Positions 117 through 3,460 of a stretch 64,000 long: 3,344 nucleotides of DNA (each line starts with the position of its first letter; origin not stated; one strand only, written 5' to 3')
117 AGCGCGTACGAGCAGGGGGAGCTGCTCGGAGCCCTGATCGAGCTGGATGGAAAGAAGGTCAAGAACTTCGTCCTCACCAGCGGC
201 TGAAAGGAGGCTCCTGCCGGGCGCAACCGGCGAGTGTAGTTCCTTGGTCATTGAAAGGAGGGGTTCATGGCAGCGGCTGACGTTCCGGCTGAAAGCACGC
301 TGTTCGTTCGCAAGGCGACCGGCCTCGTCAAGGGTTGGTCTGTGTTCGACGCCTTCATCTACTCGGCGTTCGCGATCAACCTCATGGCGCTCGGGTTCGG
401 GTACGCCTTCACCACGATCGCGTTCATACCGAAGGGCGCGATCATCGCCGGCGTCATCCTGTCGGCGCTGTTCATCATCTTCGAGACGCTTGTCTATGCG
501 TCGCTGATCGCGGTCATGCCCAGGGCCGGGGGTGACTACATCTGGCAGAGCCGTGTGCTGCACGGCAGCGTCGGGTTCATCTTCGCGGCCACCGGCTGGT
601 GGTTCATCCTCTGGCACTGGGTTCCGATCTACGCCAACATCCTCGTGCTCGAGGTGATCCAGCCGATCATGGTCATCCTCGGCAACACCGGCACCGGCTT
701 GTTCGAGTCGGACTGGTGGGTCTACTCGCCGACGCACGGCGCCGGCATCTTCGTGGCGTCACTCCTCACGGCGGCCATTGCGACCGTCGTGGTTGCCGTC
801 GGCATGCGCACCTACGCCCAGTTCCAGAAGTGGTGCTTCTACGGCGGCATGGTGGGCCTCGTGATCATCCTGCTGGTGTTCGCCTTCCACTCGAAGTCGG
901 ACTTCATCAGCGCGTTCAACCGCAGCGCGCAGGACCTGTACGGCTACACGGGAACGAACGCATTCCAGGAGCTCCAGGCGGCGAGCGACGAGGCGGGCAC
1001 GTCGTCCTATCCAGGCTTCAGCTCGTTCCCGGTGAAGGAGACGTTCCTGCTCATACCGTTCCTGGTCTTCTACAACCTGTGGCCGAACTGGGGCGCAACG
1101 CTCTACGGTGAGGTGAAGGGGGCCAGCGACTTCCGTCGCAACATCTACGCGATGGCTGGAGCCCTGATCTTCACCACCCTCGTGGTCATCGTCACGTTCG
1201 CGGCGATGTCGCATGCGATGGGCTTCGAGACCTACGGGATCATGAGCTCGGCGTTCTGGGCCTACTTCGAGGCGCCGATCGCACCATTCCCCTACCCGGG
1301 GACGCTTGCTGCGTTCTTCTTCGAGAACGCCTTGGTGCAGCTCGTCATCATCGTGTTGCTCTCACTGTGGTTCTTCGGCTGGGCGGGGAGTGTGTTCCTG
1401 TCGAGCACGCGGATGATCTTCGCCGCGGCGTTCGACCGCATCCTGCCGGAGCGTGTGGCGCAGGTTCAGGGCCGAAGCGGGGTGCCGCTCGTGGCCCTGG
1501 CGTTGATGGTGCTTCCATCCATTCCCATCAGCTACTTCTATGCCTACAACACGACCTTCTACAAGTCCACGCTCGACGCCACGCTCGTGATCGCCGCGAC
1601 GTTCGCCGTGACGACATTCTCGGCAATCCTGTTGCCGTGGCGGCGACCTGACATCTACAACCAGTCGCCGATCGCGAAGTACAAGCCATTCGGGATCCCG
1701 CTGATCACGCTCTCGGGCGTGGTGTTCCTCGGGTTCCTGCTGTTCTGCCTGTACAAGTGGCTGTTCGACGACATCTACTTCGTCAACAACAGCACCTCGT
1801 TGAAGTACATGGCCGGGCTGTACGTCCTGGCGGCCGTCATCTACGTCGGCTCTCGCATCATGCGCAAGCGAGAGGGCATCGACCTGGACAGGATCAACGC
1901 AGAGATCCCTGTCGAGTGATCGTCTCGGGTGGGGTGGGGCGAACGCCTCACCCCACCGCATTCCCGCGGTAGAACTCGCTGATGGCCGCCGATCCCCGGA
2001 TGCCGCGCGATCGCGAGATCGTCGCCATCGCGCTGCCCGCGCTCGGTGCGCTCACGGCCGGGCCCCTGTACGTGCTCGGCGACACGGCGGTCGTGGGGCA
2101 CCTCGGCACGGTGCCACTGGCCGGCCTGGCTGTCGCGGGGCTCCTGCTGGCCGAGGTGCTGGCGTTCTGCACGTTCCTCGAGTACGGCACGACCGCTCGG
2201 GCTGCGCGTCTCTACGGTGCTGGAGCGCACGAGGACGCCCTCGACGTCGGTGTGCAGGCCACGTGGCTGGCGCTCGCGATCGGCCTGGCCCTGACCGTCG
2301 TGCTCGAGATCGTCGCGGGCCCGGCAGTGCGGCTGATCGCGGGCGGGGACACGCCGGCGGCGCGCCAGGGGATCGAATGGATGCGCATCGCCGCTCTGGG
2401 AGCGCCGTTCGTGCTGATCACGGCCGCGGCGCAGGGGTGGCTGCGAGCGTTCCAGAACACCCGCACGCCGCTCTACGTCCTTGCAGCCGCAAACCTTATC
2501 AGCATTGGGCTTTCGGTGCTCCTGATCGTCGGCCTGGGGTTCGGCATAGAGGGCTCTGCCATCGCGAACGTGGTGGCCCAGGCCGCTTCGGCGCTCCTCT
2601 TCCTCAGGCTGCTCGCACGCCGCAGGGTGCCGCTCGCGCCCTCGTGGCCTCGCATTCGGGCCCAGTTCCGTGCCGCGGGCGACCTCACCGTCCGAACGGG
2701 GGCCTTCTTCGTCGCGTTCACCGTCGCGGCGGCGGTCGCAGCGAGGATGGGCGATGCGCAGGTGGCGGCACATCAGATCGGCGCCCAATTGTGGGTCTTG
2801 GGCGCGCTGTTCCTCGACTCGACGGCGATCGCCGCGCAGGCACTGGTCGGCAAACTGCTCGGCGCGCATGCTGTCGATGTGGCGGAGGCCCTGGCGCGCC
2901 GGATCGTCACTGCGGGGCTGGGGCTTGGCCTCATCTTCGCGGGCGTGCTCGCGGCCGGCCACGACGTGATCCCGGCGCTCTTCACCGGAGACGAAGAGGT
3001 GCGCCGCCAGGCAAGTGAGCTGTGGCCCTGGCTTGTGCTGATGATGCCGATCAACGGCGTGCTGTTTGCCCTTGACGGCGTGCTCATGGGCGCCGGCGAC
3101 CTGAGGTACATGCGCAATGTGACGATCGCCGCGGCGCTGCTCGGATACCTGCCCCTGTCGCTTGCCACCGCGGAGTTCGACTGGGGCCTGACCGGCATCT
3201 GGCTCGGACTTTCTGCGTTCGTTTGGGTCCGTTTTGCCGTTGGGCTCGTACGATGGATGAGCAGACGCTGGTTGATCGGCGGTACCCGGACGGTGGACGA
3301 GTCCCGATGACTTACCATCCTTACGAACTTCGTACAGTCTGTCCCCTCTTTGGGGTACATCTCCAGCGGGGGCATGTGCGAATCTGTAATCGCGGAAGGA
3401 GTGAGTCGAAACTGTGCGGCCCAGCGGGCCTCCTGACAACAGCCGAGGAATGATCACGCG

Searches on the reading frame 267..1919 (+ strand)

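Call 49: search_protein_families(library=pfam, proteins=[window:267-1919:+], max_evalue=0.0001)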
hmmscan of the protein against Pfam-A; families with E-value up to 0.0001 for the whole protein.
window:267-1919:+ (550 aa): 1 family
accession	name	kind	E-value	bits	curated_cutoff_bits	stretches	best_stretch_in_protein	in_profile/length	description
PF13520.12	AA_permease_2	-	4.5e-17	62.5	27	1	33-496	7-405/427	Amino acid permease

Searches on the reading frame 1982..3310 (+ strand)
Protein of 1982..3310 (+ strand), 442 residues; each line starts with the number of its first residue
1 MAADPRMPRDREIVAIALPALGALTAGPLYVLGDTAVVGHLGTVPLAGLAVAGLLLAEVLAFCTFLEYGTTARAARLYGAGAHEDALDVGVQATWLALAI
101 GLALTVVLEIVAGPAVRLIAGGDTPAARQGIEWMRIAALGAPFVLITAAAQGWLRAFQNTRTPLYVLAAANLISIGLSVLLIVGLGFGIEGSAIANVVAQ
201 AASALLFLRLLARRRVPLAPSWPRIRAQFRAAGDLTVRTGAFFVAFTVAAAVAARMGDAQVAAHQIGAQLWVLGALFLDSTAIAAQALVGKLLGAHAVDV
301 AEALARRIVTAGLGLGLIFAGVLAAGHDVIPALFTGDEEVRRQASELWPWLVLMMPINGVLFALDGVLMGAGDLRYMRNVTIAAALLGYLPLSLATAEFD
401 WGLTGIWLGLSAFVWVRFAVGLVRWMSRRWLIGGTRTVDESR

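Call 49: search_protein_families(library=pfam, proteins=[window:1982-3310:+], max_evalue=0.0001)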
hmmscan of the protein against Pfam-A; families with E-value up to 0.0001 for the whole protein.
window:1982-3310:+ (442 aa): 1 family
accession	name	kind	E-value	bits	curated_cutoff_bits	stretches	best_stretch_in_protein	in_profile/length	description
PF01554.23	MatE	-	1.7e-42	145.3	24.9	2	28-179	10-160/161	MatE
